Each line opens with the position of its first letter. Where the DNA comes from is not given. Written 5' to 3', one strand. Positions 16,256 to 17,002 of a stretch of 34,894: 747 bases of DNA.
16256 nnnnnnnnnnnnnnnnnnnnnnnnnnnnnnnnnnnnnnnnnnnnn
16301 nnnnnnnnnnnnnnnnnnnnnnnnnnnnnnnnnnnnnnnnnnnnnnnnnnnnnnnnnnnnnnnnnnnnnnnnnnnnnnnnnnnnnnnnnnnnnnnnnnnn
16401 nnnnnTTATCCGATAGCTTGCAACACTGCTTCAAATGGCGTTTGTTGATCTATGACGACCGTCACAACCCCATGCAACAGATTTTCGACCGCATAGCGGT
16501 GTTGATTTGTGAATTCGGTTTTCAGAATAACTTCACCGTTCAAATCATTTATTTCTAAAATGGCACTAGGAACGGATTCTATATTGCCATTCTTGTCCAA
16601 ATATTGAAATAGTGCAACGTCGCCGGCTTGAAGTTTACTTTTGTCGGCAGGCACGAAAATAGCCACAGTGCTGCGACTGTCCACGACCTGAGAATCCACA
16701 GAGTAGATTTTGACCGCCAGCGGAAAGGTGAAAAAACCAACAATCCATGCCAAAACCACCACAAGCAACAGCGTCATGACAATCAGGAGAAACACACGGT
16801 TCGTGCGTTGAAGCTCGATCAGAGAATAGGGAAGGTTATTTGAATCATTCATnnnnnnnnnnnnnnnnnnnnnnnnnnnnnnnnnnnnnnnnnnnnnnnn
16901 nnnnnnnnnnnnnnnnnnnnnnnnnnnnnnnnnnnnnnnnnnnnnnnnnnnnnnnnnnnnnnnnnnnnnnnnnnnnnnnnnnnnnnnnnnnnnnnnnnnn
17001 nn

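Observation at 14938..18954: ABC exporter with C39-like domain co-operonic with an NfeD-like/SPFH (flotillin-like) pair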

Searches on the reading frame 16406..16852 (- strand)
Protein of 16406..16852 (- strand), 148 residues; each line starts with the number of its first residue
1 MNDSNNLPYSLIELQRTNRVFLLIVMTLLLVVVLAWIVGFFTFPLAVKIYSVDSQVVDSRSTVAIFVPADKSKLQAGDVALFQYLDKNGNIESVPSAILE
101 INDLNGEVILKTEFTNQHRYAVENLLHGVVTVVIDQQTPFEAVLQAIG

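Call 3: search_protein_families(library=pfam, proteins=[window:16406-16852:-], max_evalue=1)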
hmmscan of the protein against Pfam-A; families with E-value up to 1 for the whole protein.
window:16406-16852:- (148 aa): 2 families
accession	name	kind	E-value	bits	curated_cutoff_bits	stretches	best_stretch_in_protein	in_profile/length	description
PF10502.14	Peptidase_S26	-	0.073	13.5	22.9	1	24-86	5-67/168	Signal peptidase, peptidase S26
PF18962.6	Por_Secre_tail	-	0.15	12.8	27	1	95-137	23-65/75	Secretion system C-terminal sorting domain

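Call 4: search_protein_families(library=ncbifam, proteins=[window:16406-16852:-], max_evalue=1)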
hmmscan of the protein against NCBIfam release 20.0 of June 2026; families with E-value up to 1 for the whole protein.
window:16406-16852:- (148 aa): 3 families
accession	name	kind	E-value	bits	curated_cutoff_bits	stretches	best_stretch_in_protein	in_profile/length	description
TIGR02228.1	sigpep_I_arch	equivalog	0.0083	16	51.85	1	20-145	6-130/158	signal peptidase I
TIGR04183.1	Por_Secre_tail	domain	0.056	13.4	23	1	93-134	22-58/72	T9SS type A sorting domain-containing protein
NF002595.0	PRK02251.2-1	equivalog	0.38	11.1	109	1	14-42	23-51/84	cell division protein CrgA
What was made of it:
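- Tried and rejected: Signal peptidase S26 or T9SS sorting-domain similarity of the small protein: E 0.07-0.15, noise (calls 3, 4).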

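Call 8: search_solved_structures(query=window:16406-16852:-, max_evalue=10, show_alignments=2)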
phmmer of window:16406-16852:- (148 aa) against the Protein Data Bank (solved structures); distinct sequences matched with E-value up to 10: 5.
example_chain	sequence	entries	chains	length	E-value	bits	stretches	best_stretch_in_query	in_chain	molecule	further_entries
4mnd_A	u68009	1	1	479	0.095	16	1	14-52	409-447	CTP L-myo-inositol-1-phosphate cytidylyltransferase/CDP-L-myo-inositol myo-inositolphospho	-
2l8s_A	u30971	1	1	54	0.63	13.4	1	26-52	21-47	Integrin alpha-1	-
9ekk_A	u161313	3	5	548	1.5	12.1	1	65-92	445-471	IgA protease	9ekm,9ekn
9qdh_A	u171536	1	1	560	1.5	12.1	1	65-92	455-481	IgA protease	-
9i4z_A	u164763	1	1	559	1.5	12.1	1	65-92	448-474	IgA protease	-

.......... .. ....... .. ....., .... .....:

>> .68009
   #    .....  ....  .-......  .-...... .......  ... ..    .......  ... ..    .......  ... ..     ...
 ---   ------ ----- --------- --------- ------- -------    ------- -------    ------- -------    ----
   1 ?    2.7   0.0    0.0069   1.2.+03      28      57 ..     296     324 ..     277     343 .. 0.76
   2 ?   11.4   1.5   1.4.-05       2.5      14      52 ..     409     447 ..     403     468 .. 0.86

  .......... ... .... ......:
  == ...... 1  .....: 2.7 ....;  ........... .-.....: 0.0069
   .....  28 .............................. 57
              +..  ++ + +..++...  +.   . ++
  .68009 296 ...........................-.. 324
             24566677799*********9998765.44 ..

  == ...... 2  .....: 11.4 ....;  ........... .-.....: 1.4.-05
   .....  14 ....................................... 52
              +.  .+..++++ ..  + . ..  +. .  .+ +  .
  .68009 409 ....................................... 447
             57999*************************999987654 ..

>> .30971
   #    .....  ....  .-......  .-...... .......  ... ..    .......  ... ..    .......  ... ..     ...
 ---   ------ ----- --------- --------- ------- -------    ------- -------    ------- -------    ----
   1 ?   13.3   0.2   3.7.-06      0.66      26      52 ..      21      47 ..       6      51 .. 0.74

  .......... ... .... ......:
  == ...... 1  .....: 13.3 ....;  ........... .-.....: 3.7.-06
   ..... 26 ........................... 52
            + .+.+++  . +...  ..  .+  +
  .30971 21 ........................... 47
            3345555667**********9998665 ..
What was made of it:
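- Tried and rejected: Direct PDB sequence search of the small protein: nothing significant (call 8).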

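Call 9: find_homologous_proteins(query=window:16406-16852:-, max_evalue=0.001)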
Query window:16406-16852:- (148 aa): 4 proteins with E <= 0.001 among 45 candidates.
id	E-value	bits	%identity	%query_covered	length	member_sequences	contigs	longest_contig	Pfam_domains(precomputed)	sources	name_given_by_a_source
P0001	1.7e-87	308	100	100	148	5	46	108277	-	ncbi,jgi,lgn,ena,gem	ncbi:MAG UNVERIFIED_CONTAM: hypothetical protein LVT10_05425 [Anaerolineae bacterium]|jgi:hypothetic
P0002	2.5e-63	230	74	98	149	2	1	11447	-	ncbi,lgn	ncbi:MAG: hypothetical protein ACOYLB_14955 [Phototrophicaceae bacterium]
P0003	3.7e-57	210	66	98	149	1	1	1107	-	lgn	-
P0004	2.0e-52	195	64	98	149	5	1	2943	-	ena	-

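Call 10: find_encoding_contigs(protein=P0002, flank=10000, max_places=4)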
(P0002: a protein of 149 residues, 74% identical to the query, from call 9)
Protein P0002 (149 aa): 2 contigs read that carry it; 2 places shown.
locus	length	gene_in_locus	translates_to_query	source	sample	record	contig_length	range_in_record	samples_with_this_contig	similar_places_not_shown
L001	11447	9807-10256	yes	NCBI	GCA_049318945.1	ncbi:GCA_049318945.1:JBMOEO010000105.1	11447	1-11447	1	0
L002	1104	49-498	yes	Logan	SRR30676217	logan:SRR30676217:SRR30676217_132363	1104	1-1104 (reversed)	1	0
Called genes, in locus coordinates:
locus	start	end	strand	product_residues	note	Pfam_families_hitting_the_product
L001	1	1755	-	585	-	PF00005:ABC_tran, PF02463:SMC_N, PF13191:AAA_16 (faint), PF13555:AAA_29 (faint), PF00004:AAA (faint), PF08352:oligo_HPY, PF02463:SMC_N, PF00005:ABC_tran, +3 more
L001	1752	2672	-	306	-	PF12911:OppC_N, PF00528:BPD_transp_1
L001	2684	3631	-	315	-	PF19300:BPD_transp_1_N, PF00528:BPD_transp_1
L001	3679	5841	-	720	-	PF00122:E1-E2_ATPase, PF12710:HAD (faint), PF00702:Hydrolase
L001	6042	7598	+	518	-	PF00496:SBP_bac_5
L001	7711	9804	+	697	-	PF00005:ABC_tran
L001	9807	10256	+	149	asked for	-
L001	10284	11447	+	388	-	PF01145:Band_7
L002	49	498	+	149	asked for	-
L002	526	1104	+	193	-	?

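Call 11: find_encoding_contigs(protein=P0004, flank=5000, max_places=4)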
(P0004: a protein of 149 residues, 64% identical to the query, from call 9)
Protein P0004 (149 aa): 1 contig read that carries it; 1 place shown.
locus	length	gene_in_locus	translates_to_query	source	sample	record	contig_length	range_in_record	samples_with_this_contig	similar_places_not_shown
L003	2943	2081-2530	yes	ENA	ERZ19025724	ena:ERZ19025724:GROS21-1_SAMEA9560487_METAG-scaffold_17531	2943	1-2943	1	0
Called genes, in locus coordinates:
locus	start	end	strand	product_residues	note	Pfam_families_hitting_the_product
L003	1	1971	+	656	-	?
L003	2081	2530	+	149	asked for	-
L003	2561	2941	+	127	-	?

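Call 12: find_encoding_contigs(protein=P0001, flank=10000, max_places=6)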
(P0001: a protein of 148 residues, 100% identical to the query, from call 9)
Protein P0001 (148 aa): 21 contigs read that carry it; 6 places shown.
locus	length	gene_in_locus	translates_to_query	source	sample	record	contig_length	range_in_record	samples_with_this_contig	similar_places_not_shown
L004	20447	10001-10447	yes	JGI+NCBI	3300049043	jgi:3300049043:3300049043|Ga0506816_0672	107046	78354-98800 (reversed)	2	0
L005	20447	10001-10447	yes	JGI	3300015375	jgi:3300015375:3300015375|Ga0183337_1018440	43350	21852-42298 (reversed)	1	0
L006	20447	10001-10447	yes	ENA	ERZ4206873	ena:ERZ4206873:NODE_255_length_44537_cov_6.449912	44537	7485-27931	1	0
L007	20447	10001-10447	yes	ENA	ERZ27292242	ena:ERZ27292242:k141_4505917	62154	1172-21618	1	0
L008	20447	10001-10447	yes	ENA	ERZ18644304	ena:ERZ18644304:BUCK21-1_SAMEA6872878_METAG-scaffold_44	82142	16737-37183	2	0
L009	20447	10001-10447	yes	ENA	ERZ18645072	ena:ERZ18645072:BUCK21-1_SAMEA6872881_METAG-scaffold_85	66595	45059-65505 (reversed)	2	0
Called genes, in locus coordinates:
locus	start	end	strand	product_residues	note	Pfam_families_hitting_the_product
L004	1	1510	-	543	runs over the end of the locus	PF00005:ABC_tran, PF13304:AAA_21 (faint), PF08352:oligo_HPY, PF00005:ABC_tran, PF02463:SMC_N, PF08352:oligo_HPY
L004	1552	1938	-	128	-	PF00005:ABC_tran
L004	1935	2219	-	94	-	PF00528:BPD_transp_1 (weak)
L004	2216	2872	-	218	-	PF12911:OppC_N, PF00528:BPD_transp_1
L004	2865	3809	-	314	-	PF19300:BPD_transp_1_N, PF00528:BPD_transp_1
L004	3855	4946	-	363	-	PF12710:HAD (faint), PF00702:Hydrolase, PF08282:Hydrolase_3 (faint)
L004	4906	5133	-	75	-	-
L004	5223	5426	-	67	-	PF00122:E1-E2_ATPase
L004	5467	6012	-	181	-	-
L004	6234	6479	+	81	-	-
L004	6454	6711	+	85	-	PF00496:SBP_bac_5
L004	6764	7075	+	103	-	PF00496:SBP_bac_5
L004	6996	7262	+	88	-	PF00496:SBP_bac_5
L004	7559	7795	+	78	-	-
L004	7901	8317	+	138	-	-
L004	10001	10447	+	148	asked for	-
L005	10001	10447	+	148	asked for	-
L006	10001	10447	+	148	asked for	-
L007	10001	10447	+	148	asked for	-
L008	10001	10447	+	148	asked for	-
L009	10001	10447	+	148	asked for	-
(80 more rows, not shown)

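Call 21: search_protein_representatives(alignment_id=A1)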
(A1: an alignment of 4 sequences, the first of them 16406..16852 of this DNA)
Query: 4 sequences, 149 profile positions. Proteins with E-value up to 0.001 (for the whole library): 22; up to 1e-10: 3; up to 1e-30: 1. The best 22 are listed.
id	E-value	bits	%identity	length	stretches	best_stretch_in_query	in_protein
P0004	3.2e-83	293.5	-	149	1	1-149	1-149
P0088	7.8e-12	61.8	-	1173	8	75-125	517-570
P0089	3.1e-11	59.8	-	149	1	14-149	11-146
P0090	1.0e-06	45.2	-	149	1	9-149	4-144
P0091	1.2e-06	44.9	-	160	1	24-149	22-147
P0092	4.6e-06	43.0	-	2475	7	70-130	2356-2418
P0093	1.1e-05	41.8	-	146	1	8-149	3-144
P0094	1.2e-05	41.7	-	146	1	22-118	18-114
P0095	1.4e-05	41.5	-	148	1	10-149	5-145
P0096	1.5e-05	41.4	-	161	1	23-149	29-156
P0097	1.6e-05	41.3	-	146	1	13-115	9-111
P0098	1.6e-05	41.3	-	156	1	16-148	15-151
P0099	1.7e-05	41.2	-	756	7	74-107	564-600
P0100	2.9e-05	40.5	-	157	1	14-149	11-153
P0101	8.8e-05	38.9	-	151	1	13-148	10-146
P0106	4.5e-04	36.6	-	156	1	9-146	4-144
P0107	6.2e-04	36.1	-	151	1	26-149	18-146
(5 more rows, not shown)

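Call 25: search_protein_families(library=pfam, alignment_id=A2, max_evalue=1)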
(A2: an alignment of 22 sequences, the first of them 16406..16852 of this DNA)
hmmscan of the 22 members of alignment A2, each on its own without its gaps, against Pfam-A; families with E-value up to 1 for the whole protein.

A. member 1, window:16406-16852:- (148 aa): 2 families
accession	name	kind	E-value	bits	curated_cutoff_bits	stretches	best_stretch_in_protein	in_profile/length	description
PF10502.14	Peptidase_S26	-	0.073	13.5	22.9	1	24-86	5-67/168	Signal peptidase, peptidase S26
PF18962.6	Por_Secre_tail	-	0.15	12.8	27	1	95-137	23-65/75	Secretion system C-terminal sorting domain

B. families by the number of members that match (of 22 scanned): 18 families
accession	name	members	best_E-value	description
PF08863.15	YolD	3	0.029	YolD-like protein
PF10502.14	Peptidase_S26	2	0.073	Signal peptidase, peptidase S26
PF14155.11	DUF4307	2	0.15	Domain of unknown function (DUF4307)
PF07099.16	DUF1361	1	0.002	Protein of unknown function (DUF1361)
PF13437.12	HlyD_3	1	0.011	HlyD family secretion protein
PF06092.17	DUF943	1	0.02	Enterobacterial putative membrane protein (DUF943)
PF03459.23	TOBE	1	0.051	TOBE domain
PF16640.11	Big_3_5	1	0.054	Bacterial Ig-like domain (group 3)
PF12293.13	T4BSS_DotH_IcmK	1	0.064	Putative outer membrane core complex of type IVb secretion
PF13131.11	DUF3951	1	0.066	Protein of unknown function (DUF3951)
PF11133.13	Phage_head_fibr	1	0.079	Head fiber protein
PF06923.16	GutM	1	0.1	Glucitol operon activator protein (GutM)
PF11031.13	Phage_holin_T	1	0.11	Bacteriophage T holin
PF06570.16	DUF1129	1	0.14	Protein of unknown function (DUF1129)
PF18962.6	Por_Secre_tail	1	0.15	Secretion system C-terminal sorting domain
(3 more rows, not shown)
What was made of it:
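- On HlyD / membrane fusion protein (periplasmic adaptor) family: The protein's own Pfam score is below threshold (call 25).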

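Call 26: search_solved_structures(query=A2, max_evalue=10, show_alignments=3)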
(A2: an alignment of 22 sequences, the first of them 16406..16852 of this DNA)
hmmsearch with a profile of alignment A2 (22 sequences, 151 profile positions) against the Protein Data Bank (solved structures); distinct sequences matched with E-value up to 10: 11.
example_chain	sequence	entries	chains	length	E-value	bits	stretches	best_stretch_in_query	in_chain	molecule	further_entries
3fpp_A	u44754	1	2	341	0.14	15.1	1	60-100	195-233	Macrolide-specific efflux protein macA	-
4bkg_A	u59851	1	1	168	0.39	13.6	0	117-145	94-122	SMALL UBIQUITIN-RELATED MODIFIER 2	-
1q90_D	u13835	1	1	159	0.64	13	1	2-44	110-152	Cytochrome b6-f complex subunit 4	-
4j1q_A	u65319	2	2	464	0.8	12.6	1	59-122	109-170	Polyketide synthase PksJ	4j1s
9qgy_G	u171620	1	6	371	1.4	11.9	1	60-84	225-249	Macrolide export protein MacA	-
2q9q_D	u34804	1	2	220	1.4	11.9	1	48-94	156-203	GINS complex subunit 3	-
2eho_D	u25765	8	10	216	1.4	11.8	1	48-94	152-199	GINS complex subunit 3 | DNA replication complex GINS protein PSF3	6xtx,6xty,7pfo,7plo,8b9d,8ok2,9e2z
2e9x_C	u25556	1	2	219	1.5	11.8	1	48-94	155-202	GINS complex subunit 3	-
5nik_D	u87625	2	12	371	1.6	11.7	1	60-100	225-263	Macrolide export protein MacA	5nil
9j1l_O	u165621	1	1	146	1.7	11.6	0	91-121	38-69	FtbO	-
2l8s_A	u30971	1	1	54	2.4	11.1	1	23-44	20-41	Integrin alpha-1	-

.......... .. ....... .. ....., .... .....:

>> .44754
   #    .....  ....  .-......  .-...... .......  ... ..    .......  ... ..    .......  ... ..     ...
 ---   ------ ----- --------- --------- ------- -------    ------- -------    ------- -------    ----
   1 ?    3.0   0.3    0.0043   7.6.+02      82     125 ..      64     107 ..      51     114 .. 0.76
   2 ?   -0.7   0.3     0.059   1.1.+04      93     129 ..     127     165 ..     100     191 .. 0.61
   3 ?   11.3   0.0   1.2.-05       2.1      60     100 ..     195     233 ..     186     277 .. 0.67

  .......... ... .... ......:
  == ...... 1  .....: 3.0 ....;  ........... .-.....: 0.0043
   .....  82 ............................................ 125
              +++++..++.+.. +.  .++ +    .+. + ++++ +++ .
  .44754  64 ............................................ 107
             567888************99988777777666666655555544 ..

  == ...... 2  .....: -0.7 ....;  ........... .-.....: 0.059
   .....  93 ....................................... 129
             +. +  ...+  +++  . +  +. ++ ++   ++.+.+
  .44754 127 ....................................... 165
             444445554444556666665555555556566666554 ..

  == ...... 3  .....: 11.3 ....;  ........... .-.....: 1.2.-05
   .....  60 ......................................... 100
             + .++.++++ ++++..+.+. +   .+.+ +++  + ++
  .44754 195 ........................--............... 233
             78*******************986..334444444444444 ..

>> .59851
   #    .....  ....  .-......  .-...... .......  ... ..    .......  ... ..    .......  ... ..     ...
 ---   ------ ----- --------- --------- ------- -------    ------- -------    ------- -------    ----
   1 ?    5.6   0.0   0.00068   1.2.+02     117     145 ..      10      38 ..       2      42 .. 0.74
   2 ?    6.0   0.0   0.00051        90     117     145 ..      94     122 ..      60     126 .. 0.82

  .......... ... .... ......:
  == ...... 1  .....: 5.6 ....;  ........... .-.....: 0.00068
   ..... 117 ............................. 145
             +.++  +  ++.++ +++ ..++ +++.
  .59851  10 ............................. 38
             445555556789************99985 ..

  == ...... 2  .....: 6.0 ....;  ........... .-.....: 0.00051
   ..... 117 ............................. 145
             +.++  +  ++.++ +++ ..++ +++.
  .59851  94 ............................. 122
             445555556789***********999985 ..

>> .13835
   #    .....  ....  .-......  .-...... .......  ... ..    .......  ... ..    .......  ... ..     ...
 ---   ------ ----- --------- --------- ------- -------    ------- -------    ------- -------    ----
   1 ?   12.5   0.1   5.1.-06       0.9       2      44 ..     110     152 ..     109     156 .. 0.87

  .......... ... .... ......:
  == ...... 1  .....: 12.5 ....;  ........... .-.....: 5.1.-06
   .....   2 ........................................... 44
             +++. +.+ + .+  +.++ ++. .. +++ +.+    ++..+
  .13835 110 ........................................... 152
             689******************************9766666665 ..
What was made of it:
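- Tried and rejected: The profile search gave only a MacA barrel hit at E 0.14 (call 26).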

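Call 28: predict_structure(alignment_id=A2)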
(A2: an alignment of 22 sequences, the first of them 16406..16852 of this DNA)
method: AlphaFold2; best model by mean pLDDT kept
length: 148 residues; sequences in the alignment: 22
mean_pLDDT: 84.3   pTM: 0.63
mean pLDDT of the five models: 84.3, 83.4, 82.9, 81.3, 78.8
residues with pLDDT >= 90: 62; 70-90: 67; 50-70: 18; < 50: 1
segments of 3 or more residues with pLDDT < 50: none
pLDDT, mean of each block of 10 residues (from residue 1): 56 71 95 95 87 88 90 89 88 92 89 80 80 84 82
secondary structure, 60 per line:
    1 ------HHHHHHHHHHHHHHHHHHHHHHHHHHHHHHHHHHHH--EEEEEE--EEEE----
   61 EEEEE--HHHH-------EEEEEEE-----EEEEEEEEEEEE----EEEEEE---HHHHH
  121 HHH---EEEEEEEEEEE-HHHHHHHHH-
elements in order: H7-42 E45-50 E53-56 E61-65 H68-71 E79-85 E91-102 E107-112 H116-123 E127-137 H139-147
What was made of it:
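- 16406..16852 (-): Mini-MFP: a 148-aa HlyD-family adaptor reduced to a cytoplasmic tail (conserved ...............), one TM helix (about residues 20-43) and a six-stranded beta-barrel (about 45-148). AF2 model with mean pLDDT 84 (call 28).
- On HlyD / membrane fusion protein (periplasmic adaptor) family: The model has a long helix at 7-42 (call 28). The model has no room for them (call 28).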

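Call 33: find_homologous_proteins(query=A2, max_evalue=0.001)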
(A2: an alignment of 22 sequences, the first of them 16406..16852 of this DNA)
Query A2 (22 sequences) (148 aa, profile of the alignment): 11 proteins with E <= 0.001 among 3258 candidates.
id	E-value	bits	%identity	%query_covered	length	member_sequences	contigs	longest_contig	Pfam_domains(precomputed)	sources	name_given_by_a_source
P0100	1.2e-49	186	22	97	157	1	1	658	-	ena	-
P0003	3.6e-48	181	66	98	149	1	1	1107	-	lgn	-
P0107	3.7e-48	181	26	84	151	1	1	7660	-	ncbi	-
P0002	5.5e-47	177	74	98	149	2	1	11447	-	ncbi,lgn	ncbi:MAG: hypothetical protein ACOYLB_14955 [Phototrophicaceae bacterium]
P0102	2.2e-46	175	23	86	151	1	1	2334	-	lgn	-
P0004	2.8e-44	168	64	98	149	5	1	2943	-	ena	-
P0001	1.3e-43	166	100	100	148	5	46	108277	-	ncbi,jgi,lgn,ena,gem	ncbi:MAG UNVERIFIED_CONTAM: hypothetical protein LVT10_05425 [Anaerolineae bacterium]|jgi:hypothetic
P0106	3.6e-38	149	25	94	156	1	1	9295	-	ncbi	ncbi:MAG: hypothetical protein AAGD96_04745 [Chloroflexota bacterium]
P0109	2.8e-36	142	23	84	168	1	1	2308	-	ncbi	-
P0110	4.7e-29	119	28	35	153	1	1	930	-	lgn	-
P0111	8.2e-24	102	23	85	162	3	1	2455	-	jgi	jgi:hypothetical protein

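Call 35: find_encoding_contigs(protein=P0107, flank=10000, max_places=2)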
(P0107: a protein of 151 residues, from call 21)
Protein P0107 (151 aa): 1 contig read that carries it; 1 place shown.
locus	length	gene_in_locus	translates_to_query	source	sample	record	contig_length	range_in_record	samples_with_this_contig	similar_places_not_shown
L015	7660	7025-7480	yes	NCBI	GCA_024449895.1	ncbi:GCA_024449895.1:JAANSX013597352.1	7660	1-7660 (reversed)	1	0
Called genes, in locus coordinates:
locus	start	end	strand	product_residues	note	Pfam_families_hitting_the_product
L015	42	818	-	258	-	PF01144:CoA_trans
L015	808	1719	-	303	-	PF01144:CoA_trans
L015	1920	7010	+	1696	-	PF03412:Peptidase_C39, PF00664:ABC_membrane (weak), PF00005:ABC_tran, PF13558:SbcC_Walker_B (faint), PF00005:ABC_tran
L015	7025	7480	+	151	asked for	-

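Call 36: find_encoding_contigs(protein=P0106, flank=10000, max_places=2)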
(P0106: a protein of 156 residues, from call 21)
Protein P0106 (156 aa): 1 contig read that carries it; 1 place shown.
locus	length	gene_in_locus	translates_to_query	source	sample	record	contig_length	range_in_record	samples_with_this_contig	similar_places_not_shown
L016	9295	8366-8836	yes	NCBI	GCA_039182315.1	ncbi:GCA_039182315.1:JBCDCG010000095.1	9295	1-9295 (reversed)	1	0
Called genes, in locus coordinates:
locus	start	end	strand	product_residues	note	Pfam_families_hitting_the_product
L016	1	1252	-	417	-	PF01656:CbiA, PF13500:AAA_26, PF07685:GATase_3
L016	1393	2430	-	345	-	PF02572:CobA_CobO_BtuR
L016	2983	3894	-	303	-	PF10340:Say1_Mug180, PF07859:Abhydrolase_3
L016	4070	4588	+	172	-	PF10604:Polyketide_cyc2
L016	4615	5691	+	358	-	PF01073:3Beta_HSD, PF01370:Epimerase, PF02719:Polysacc_synt_2, PF04321:RmlD_sub_bind, PF07993:NAD_binding_4 (weak), PF13460:NAD_binding_10, PF16363:GDP_Man_Dehyd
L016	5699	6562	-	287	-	PF00486:Trans_reg_C (weak), PF03704:BTAD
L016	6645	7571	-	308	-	PF00892:EamA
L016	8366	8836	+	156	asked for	-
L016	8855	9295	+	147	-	PF03412:Peptidase_C39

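Call 76: search_protein_families(library=padloc, proteins=[window:16406-16852:-], max_evalue=0.001)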
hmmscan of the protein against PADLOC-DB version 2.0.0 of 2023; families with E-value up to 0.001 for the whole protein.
window:16406-16852:- (148 aa): 0 families
